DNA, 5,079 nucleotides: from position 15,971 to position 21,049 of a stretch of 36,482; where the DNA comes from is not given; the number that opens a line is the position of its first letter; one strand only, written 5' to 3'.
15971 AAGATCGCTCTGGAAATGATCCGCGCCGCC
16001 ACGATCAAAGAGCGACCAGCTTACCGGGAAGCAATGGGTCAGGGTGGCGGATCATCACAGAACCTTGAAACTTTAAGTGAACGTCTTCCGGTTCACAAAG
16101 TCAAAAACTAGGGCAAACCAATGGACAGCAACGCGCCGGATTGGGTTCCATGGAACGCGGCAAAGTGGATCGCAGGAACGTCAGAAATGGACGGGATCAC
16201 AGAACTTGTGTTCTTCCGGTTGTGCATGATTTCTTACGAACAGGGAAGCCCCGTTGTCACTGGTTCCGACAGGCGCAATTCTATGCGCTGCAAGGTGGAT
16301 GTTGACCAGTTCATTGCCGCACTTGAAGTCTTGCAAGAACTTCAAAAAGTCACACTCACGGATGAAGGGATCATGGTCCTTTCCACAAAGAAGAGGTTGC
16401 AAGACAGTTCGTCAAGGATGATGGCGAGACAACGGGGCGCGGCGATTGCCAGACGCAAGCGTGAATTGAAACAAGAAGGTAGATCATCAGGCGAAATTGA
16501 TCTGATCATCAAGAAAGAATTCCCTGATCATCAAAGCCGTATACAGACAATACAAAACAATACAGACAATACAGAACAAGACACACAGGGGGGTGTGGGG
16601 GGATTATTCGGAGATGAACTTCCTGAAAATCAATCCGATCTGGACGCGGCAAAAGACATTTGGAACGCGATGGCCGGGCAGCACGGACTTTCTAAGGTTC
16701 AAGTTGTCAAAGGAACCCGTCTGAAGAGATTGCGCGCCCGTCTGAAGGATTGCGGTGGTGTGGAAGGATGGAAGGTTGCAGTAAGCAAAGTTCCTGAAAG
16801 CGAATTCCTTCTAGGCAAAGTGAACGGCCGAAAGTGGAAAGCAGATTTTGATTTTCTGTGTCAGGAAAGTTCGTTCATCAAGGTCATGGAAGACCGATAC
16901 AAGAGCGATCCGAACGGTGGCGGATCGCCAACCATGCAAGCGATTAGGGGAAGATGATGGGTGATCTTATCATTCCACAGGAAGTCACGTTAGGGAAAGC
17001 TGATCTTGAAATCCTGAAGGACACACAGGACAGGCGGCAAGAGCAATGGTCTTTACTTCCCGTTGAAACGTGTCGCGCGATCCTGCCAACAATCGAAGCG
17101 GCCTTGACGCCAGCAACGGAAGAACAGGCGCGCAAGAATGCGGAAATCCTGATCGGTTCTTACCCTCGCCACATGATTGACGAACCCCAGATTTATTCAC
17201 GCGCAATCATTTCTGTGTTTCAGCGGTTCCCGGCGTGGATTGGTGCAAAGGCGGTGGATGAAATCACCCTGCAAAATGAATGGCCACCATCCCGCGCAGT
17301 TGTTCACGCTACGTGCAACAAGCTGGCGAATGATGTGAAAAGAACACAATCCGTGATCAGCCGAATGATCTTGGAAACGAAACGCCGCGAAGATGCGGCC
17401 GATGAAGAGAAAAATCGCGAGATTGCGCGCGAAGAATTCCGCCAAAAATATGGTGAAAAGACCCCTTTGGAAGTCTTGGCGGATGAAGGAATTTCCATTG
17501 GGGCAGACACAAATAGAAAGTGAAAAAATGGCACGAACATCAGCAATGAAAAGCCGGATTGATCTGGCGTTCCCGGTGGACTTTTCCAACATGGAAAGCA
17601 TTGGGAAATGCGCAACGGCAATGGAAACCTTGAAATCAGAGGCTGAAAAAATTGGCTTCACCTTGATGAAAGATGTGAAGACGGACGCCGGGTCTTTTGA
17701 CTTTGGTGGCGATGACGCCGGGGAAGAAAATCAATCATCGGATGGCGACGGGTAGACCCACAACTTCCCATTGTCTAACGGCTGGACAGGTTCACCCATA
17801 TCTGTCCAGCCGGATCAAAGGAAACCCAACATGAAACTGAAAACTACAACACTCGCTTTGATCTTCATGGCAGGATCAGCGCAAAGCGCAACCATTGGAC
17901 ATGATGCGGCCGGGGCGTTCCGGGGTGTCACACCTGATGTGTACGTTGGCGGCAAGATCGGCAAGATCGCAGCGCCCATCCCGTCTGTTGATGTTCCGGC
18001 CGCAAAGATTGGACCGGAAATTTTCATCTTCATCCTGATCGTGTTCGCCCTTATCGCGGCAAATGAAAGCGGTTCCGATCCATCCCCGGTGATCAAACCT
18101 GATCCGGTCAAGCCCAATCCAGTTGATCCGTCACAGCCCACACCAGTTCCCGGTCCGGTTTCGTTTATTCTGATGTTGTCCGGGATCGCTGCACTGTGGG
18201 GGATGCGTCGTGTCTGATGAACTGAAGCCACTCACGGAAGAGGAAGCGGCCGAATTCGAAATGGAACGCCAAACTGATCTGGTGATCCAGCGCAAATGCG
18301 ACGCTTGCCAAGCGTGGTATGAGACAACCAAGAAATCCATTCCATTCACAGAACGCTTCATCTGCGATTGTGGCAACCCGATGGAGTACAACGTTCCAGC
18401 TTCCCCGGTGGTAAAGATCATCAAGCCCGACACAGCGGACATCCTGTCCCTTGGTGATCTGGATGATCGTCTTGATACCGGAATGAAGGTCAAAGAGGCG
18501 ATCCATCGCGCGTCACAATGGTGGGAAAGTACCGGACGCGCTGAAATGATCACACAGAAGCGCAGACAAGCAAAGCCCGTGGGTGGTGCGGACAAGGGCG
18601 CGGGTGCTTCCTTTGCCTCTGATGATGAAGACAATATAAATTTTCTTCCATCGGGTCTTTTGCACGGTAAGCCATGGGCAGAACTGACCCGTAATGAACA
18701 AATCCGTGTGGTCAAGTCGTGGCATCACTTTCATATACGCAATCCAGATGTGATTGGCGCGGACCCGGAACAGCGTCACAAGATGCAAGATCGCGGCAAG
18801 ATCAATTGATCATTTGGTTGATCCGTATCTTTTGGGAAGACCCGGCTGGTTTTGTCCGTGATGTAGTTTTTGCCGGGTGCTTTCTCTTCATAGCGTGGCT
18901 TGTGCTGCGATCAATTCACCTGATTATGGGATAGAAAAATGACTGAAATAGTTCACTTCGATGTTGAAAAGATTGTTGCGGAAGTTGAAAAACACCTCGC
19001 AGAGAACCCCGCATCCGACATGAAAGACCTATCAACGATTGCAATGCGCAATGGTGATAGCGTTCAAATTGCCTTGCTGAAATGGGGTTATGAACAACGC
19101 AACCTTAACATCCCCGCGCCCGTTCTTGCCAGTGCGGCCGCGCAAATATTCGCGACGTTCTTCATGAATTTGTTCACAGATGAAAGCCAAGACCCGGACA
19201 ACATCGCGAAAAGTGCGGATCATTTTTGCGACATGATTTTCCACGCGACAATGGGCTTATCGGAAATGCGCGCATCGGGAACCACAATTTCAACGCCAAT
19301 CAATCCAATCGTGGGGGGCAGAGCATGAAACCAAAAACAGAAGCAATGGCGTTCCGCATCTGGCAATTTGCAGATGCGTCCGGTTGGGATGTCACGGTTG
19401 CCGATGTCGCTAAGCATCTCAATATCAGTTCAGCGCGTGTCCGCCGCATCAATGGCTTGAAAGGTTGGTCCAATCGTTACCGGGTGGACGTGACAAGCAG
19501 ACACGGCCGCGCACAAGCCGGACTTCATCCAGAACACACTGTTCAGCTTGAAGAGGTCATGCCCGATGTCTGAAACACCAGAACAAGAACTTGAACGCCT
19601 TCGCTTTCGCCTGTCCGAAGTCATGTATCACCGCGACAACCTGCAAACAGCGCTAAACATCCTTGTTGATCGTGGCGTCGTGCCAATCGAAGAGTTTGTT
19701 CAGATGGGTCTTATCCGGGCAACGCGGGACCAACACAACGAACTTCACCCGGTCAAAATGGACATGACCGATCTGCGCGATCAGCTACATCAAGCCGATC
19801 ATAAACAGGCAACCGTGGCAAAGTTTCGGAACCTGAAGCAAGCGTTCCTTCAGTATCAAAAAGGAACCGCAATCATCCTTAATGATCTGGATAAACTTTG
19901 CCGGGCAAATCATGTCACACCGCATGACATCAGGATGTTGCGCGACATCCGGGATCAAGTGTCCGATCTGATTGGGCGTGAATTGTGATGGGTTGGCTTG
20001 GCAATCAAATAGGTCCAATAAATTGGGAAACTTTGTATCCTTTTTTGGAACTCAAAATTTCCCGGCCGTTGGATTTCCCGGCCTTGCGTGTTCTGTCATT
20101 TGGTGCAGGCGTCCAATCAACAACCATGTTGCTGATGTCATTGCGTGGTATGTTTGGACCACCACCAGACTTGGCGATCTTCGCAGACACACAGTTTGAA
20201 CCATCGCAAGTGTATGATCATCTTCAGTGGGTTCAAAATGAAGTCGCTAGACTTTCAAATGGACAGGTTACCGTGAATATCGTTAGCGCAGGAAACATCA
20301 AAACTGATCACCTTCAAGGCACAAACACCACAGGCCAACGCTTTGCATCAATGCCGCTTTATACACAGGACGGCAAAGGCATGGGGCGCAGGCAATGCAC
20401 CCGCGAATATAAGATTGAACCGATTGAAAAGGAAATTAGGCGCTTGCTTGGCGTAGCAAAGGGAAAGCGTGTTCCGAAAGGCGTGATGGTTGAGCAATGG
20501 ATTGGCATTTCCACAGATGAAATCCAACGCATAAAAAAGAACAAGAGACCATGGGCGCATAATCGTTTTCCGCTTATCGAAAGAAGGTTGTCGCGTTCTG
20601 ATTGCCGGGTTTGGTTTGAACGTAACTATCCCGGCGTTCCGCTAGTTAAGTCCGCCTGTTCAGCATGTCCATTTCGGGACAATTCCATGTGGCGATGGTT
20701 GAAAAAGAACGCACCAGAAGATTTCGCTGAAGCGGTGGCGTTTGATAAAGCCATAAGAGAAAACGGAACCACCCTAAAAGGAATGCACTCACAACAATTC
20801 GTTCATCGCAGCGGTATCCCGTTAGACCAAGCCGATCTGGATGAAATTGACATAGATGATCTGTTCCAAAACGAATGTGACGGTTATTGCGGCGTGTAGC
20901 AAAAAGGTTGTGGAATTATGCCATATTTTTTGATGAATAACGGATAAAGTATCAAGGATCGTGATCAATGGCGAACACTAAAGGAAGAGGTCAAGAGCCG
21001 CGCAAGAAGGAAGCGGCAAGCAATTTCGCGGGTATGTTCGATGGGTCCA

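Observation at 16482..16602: The same composite element embedded inside the DUF1376 replication gene, with the motif kept in three different codon phases (a lambda-O-like origin inside the initiator gene?)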

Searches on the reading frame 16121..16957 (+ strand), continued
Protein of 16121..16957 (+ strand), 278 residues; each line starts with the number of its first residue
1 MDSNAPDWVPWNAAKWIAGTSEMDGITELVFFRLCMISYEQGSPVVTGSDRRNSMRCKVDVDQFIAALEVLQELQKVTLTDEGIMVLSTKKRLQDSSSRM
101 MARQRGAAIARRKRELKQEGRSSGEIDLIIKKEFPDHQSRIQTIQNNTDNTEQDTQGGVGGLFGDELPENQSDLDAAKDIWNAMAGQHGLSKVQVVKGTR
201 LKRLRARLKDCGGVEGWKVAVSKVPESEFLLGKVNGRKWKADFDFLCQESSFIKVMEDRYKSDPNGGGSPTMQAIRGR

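Call 53: fold_search(model_id=the predicted structure, library=pdb)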
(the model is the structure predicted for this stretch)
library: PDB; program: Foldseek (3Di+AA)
matches with E <= 10: 1043; with E <= 0.001: 0
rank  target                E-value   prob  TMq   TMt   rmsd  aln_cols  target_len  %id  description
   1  9qlj                  1.0e-01  0.98  0.20  0.26   6.5        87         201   17  Crystal Structure of a Disordered Apo-form of A. Fischeri FNR (released 2026-04-08)
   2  4r1h_B                1.4e-01  0.94  0.20  0.41  12.5       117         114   14  GntR family transcriptional regulator from Listeria monocytogenes (released 2014-08-20)
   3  4r1h_A                1.5e-01  0.94  0.20  0.41  12.2       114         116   16  GntR family transcriptional regulator from Listeria monocytogenes (released 2014-08-20)
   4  2qww_D                2.0e-01  0.90  0.20  0.36  10.3       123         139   11  Crystal structure of multiple antibiotic-resistance repressor (MarR) (YP_013417.1) from Listeria monocytogenes 4b F236 (released 2007-08-21)
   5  3by6_D                2.3e-01  0.93  0.20  0.41  10.7       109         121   16  Crystal structure of a transcriptional regulator from Oenococcus oeni (released 2008-02-19)
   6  7wjg_A                2.3e-01  0.80  0.18  0.25  10.2       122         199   13  Streptococcus mutans BusR transcriptional factor (released 2023-01-11)
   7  2qww_H                2.6e-01  0.82  0.20  0.34  10.7       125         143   11  Crystal structure of multiple antibiotic-resistance repressor (MarR) (YP_013417.1) from Listeria monocytogenes 4b F236 (released 2007-08-21)
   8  8bii_H                2.7e-01  0.96  0.19  0.17   4.1        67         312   13  O-Methyltransferase Plu4895 (mutant H229N) in complex with SAH (released 2023-03-08)
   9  4aih_E                2.7e-01  0.69  0.16  0.31  13.6       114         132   15  Crystal structure of RovA from Yersinia in its free form (released 2012-09-12)
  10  9gug_A                2.8e-01  0.94  0.19  0.27   6.1        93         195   14  Crystal structure of NtcA from S. elongatus in apo form A1 (released 2025-03-12)
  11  3la3_B                2.8e-01  0.92  0.18  0.24   6.6        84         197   15  Crystal structure of NtcA in complex with 2,2-difluoropentanedioic acid (released 2010-07-14)
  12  9qmc                  2.8e-01  0.85  0.19  0.22   6.6        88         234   14  Crystal structure of holo-S24F-FNR of A. fischeri (released 2026-04-08)
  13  7b5y_C                2.8e-01  0.84  0.18  0.23  13.0       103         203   16  S. agalactiae BusR in complex with its busAB-promotor DNA (released 2021-08-11)
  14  9qmd                  3.0e-01  0.87  0.19  0.24   6.5        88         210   11  Crystal Structure of Dimeric Apo-L28H-FNR of A. Fischeri (released 2026-04-08)
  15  7oz3_A                3.0e-01  0.77  0.20  0.26  15.9       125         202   15  S. agalactiae BusR in complex with its busA-promotor DNA (released 2021-08-11)
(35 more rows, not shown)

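Call 65: search_protein_families(library=pfam, alignment_id=A3, max_evalue=0.01)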
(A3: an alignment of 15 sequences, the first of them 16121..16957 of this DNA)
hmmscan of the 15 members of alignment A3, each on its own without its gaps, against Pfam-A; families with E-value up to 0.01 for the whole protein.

A. member 1, window:16121-16957:+ (278 aa): 1 family
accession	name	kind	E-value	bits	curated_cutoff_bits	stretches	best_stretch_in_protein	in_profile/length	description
PF07120.17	DUF1376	-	0.0079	17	30.1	0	8-84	2-76/86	Protein of unknown function (DUF1376)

B. families by the number of members that match (of 15 scanned): 1 family
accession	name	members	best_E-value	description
PF07120.17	DUF1376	7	1.6e-05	Protein of unknown function (DUF1376)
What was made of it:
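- On Pfam DUF1376 (PF07120) protein family: Seven of the 15 sequences in alignment A3 (the window protein included) match at E < 0.01, best 1.6e-5 (call 65).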

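Call 70: find_encoding_contigs(protein=P0020, flank=10000, max_places=1)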
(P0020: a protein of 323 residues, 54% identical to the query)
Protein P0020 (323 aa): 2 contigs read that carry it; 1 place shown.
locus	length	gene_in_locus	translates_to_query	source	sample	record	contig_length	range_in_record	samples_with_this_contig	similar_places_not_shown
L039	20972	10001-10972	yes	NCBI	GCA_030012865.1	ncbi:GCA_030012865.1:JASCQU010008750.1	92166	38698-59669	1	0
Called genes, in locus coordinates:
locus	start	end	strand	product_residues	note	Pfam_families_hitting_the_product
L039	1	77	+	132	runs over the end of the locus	-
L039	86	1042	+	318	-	-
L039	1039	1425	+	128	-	-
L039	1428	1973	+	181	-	-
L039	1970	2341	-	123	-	-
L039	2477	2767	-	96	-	-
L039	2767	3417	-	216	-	PF01656:CbiA, PF07015:VirC1, PF09140:MipZ, PF10609:ParA (weak), PF13614:AAA_31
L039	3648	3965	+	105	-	-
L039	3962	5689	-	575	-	PF02463:SMC_N (weak), PF13476:AAA_23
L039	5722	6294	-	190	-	PF17720:RLIG1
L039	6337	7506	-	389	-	PF03837:RecT (faint)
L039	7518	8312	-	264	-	PF12684:DUF3799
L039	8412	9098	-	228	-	-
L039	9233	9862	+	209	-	-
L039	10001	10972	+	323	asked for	PF07120:DUF1376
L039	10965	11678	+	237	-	-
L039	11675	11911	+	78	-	-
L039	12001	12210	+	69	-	-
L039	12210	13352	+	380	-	-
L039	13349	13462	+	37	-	-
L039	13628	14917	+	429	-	PF00535:Glycos_transf_2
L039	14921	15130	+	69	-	-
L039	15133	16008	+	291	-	-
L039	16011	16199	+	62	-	-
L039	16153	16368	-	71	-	-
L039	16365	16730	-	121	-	-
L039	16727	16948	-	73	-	-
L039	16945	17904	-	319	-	PF07505:DUF5131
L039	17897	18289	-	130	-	PF02796:HTH_7 (faint), PF13936:HTH_38 (faint), PF13384:HTH_23 (faint)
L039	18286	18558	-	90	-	-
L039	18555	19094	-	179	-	PF04447:dATP-dGTP_PPHyd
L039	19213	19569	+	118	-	-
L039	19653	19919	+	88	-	-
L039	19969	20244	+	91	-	-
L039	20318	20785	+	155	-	-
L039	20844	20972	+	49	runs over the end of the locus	-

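Call 77: search_protein_families(library=pfam, proteins=[L039:10001-10972:+], max_evalue=0.01)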
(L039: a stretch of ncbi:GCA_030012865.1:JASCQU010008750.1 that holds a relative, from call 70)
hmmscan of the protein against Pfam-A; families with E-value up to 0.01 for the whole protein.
L039:10001-10972:+ (323 aa): 1 family
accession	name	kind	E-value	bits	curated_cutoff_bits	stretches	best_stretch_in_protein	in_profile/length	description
PF07120.17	DUF1376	-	1e-21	77.6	30.1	1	13-95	2-85/86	Protein of unknown function (DUF1376)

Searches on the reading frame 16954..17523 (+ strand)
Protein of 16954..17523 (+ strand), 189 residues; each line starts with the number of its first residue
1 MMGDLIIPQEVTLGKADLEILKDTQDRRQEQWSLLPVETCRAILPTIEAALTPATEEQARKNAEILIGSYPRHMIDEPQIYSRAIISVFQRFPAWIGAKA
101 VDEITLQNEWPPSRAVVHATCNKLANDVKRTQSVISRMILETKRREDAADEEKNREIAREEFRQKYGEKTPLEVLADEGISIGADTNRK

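Call 8: search_protein_families(library=pfam, proteins=[window:16954-17523:+], max_evalue=0.01)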
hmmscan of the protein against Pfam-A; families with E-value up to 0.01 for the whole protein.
window:16954-17523:+ (189 aa): 0 families

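Call 10: search_protein_families(library=phrogs, proteins=[window:16954-17523:+], max_evalue=0.001)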
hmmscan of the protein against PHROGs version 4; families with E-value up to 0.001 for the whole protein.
window:16954-17523:+ (189 aa): 0 families

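Call 60: search_protein_families(library=phrogs, proteins=[window:16954-17523:+], max_evalue=0.001)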
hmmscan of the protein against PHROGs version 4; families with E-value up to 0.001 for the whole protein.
window:16954-17523:+ (189 aa): 0 families

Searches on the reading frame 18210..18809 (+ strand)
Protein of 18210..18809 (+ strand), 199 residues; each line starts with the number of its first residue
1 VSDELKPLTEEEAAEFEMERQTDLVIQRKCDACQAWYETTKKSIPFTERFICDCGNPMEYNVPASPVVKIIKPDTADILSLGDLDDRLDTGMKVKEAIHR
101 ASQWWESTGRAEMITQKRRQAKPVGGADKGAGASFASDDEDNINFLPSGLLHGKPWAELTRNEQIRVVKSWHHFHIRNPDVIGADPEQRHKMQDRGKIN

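Call 8: search_protein_families(library=pfam, proteins=[window:18210-18809:+], max_evalue=0.01)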
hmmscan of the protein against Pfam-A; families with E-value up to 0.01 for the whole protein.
window:18210-18809:+ (199 aa): 0 families

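Call 10: search_protein_families(library=phrogs, proteins=[window:18210-18809:+], max_evalue=0.001)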
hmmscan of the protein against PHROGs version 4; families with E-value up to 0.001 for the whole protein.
window:18210-18809:+ (199 aa): 1 family
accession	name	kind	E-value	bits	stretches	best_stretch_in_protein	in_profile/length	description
phrog_35176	-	unknown function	0.00033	19.9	1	92-140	798-847/1124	-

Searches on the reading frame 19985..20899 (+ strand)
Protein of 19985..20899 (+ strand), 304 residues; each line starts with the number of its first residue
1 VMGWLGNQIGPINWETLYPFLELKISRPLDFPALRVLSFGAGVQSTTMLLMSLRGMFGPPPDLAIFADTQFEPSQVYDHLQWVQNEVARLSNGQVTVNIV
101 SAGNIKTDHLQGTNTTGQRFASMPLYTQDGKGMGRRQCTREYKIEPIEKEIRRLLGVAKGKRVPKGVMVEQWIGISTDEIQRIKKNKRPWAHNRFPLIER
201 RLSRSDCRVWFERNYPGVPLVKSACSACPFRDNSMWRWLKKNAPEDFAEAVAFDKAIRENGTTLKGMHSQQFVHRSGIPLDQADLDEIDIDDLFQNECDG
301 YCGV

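Call 8: search_protein_families(library=pfam, proteins=[window:19985-20899:+], max_evalue=0.01)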
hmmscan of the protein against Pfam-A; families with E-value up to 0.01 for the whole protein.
window:19985-20899:+ (304 aa): 0 families

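Call 10: search_protein_families(library=phrogs, proteins=[window:19985-20899:+], max_evalue=0.001)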
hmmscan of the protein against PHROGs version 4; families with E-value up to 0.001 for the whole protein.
window:19985-20899:+ (304 aa): 1 family
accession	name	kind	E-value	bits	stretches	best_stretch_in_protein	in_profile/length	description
phrog_424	-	moron, auxiliary metabolic gene and host takeover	1.6e-39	137.2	1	34-304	162-412/460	phosphoadenosine phosphosulfate reductase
